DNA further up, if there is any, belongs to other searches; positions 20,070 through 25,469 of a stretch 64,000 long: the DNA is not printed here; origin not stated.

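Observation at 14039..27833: A 13.8-kb stop/start-coupled string joins trehalose biosynthesis to PolX and an Fpg/Nei glycosylase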

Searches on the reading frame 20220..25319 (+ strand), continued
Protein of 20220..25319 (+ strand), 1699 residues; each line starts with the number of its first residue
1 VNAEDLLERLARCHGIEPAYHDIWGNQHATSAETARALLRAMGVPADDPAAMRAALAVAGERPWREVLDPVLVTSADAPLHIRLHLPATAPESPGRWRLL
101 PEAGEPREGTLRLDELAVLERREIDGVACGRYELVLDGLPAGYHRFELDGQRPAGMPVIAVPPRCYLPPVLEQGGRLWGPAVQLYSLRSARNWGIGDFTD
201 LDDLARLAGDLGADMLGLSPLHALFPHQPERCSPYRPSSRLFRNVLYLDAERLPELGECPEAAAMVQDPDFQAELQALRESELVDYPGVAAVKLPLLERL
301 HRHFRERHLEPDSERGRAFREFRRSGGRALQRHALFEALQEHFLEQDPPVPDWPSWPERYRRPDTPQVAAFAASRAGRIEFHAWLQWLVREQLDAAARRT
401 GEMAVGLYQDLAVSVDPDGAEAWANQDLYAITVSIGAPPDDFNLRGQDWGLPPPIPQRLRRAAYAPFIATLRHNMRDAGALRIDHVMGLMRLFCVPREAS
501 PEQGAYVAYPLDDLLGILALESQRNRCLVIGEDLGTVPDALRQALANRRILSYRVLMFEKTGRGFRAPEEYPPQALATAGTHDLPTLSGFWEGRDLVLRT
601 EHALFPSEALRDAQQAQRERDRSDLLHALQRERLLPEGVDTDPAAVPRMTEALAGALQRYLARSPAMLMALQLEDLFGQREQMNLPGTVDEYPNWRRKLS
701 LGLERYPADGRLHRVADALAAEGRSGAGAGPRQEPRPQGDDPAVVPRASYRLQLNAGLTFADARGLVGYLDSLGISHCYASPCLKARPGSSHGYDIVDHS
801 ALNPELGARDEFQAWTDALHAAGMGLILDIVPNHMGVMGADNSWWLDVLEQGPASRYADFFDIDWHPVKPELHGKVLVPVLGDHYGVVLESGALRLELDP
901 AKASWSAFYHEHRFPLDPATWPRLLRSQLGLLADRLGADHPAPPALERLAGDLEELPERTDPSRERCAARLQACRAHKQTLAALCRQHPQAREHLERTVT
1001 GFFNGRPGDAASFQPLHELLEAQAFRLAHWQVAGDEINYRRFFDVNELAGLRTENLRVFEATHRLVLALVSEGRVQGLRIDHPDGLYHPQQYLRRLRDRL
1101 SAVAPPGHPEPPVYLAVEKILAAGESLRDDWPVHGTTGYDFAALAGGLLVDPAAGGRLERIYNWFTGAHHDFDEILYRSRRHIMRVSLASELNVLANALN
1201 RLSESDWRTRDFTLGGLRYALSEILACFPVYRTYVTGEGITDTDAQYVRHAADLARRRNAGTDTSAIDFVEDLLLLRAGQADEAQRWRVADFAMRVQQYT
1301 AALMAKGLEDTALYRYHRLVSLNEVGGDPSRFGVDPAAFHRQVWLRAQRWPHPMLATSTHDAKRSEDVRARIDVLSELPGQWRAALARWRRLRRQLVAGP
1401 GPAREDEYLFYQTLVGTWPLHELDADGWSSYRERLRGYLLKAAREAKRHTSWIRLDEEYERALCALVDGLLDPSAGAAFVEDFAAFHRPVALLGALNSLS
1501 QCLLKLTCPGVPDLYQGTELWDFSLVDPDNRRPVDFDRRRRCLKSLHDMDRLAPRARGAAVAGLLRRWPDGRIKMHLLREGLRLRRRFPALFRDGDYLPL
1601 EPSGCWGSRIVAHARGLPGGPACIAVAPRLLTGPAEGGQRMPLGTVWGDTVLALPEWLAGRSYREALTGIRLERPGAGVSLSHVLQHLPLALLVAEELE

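Call 24: find_encoding_contigs(protein=P0121, flank=10000, max_places=3)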
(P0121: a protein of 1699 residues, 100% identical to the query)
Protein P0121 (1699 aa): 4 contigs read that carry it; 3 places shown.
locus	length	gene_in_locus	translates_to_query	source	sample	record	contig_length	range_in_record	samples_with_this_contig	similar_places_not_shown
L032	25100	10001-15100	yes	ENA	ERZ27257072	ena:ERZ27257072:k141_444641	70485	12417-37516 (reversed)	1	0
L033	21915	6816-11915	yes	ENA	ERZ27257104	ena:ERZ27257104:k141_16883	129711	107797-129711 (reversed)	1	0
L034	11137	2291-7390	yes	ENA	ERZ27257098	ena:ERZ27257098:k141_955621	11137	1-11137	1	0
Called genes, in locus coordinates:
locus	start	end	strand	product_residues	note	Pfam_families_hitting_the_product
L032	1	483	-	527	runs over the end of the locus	PF00702:Hydrolase, PF13419:HAD_2, PF02358:Trehalose_PPase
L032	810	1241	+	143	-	PF00989:PAS, PF08448:PAS_4 (weak), PF13426:PAS_9, PF02518:HATPase_c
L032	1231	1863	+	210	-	PF00072:Response_reg, PF08281:Sigma70_r4_2 (weak), PF00196:GerE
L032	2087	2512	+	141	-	PF00072:Response_reg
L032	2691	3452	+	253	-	PF00027:cNMP_binding, PF13545:HTH_Crp_2, PF00325:Crp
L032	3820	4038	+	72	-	PF11154:DUF2934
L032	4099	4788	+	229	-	PF19027:DUF5752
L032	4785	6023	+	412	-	PF21269:TreT_GT1, PF20706:GT4-conflict, PF00534:Glycos_transf_1, PF13692:Glyco_trans_1_4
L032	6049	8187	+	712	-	PF02922:CBM_48, PF00128:Alpha-amylase, PF21331:Isoamylase_C (weak)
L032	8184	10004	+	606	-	PF02922:CBM_48, PF00128:Alpha-amylase, PF11941:DUF3459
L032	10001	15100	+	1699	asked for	PF21226:MalQ_N, PF02446:Glyco_hydro_77, PF00128:Alpha-amylase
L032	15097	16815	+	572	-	PF14716:HHH_8, PF00633:HHH (faint), PF14520:HHH_5 (weak), PF14792:DNA_pol_B_palm (weak), PF14791:DNA_pol_B_thumb, PF02811:PHP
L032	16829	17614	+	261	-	PF01149:Fapy_DNA_glyco, PF06831:H2TH, PF06827:zf-FPG_IleRS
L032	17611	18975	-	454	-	PF04107:GCS2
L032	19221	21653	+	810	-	PF20437:LonC_helical, PF13654:AAA_32, PF20436:LonB_AAA-LID, PF05362:Lon_C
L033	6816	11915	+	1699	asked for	PF21226:MalQ_N, PF02446:Glyco_hydro_77, PF00128:Alpha-amylase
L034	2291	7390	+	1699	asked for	PF21226:MalQ_N, PF02446:Glyco_hydro_77, PF00128:Alpha-amylase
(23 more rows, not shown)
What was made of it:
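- Checked: Independent gene calls on public contigs of the same genome give identical boundaries (call 24). In the 25 kb with gene calls, the other same-strand pairs have gaps of 178, 223 and 367 nt, apart from two further obvious operon pairs (-11 and -4) (call 24).
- Intergenic distances are bimodal: 60 nt or less inside the string against 178-367 nt between other units (call 24).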

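Call 35: search_protein_families(library=ncbifam, proteins=[window:20220-25319:+])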
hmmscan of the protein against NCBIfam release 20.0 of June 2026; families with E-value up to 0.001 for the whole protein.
window:20220-25319:+ (1699 aa): 29 families (the best 25 are shown)
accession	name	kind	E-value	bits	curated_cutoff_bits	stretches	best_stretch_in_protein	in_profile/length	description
NF011077.0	PRK14507.1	equivalog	0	2138.3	2148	1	3-1696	4-1691/1693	malto-oligosyltrehalose synthase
NF011087.0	PRK14511.1-5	equivalog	0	1134.6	1556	2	1109-1696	401-995/996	malto-oligosyltrehalose synthase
TIGR02401.1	trehalose_TreY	equivalog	3.7e-294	978.2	498.65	1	746-1694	1-837/838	malto-oligosyltrehalose synthase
NF011088.0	PRK14511.1-6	equivalog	1.6e-263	877.2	1877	2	1108-1696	423-1009/1009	malto-oligosyltrehalose synthase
NF011086.0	PRK14511.1-3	equivalog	9e-250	831.5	1411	1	746-1695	4-922/924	malto-oligosyltrehalose synthase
NF011085.0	PRK14511.1-2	equivalog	5.9e-223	742.6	1312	1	745-1695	3-872/873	malto-oligosyltrehalose synthase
NF008274.0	PRK11052.1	equivalog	4.1e-211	703.2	806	1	5-721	4-687/695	4-alpha-glucanotransferase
NF011082.0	PRK14510.1-1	equivalog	5.3e-156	521.1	2511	1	4-719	699-1404/1410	bifunctional glycogen debranching protein GlgX/4-alpha-glucanotransferase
TIGR00217.1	malQ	equivalog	1.3e-144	483.3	205.65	1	138-714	3-580/587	4-alpha-glucanotransferase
NF011084.0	PRK14511.1-1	equivalog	3.4e-137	459.1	1021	3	1280-1601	381-665/728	malto-oligosyltrehalose synthase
NF011081.0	PRK14508.1-4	equivalog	9.9e-77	258.5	556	1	179-715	26-520/529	4-alpha-glucanotransferase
NF011080.0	PRK14508.1-3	subfamily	1.5e-41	142.6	477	1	232-595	56-409/496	4-alpha-glucanotransferase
NF011079.0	PRK14508.1-2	subfamily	8e-33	113.7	555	1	231-596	60-417/506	4-alpha-glucanotransferase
NF011083.0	PRK14510.1-2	equivalog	2.5e-32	111.4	1322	2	232-593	730-1105/1186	bifunctional glycogen debranching protein GlgX/4-alpha-glucanotransferase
NF011078.0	PRK14508.1-1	subfamily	5.5e-26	91.4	776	1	233-593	56-407/503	4-alpha-glucanotransferase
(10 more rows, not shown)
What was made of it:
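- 20220..25319 (+): MalQ (4-alpha-glucanotransferase) fused to TreY (malto-oligosyltrehalose synthase), 1699 aa. TIGR00217 malQ at 483 bits (cut-off 206) and TIGR02401 TreY at 978 bits (cut-off 499); the full-length model NF011077 scores 2138 against 2148 (call 35).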

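Call 47: find_encoding_contigs(protein=P0122, flank=10000, max_places=1)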
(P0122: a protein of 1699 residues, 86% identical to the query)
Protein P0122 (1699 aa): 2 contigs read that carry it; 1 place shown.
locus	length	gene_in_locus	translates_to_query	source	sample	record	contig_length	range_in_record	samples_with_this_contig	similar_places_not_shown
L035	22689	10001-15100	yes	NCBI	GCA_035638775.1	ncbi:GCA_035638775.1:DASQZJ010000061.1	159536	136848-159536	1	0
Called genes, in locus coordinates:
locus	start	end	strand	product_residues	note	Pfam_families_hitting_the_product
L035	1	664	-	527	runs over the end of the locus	PF00702:Hydrolase, PF13419:HAD_2, PF02358:Trehalose_PPase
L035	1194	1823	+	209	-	PF00072:Response_reg, PF08281:Sigma70_r4_2 (weak), PF00196:GerE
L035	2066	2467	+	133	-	PF00072:Response_reg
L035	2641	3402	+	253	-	PF00027:cNMP_binding, PF13545:HTH_Crp_2, PF00325:Crp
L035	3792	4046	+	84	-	PF11154:DUF2934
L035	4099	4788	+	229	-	PF19027:DUF5752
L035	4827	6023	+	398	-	PF21269:TreT_GT1, PF20706:GT4-conflict (weak), PF00534:Glycos_transf_1, PF13692:Glyco_trans_1_4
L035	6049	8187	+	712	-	PF02922:CBM_48, PF00128:Alpha-amylase, PF21331:Isoamylase_C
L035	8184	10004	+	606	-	PF02922:CBM_48, PF00128:Alpha-amylase, PF11941:DUF3459 (weak)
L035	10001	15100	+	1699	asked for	PF21226:MalQ_N, PF02446:Glyco_hydro_77, PF00128:Alpha-amylase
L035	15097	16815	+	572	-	PF14520:HHH_5 (faint), PF14716:HHH_8, PF00633:HHH (faint), PF14792:DNA_pol_B_palm (weak), PF14791:DNA_pol_B_thumb, PF02811:PHP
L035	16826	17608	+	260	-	PF01149:Fapy_DNA_glyco, PF06831:H2TH, PF06827:zf-FPG_IleRS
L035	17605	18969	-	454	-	PF04107:GCS2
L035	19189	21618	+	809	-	PF20437:LonC_helical, PF13654:AAA_32, PF20436:LonB_AAA-LID, PF05362:Lon_C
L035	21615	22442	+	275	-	-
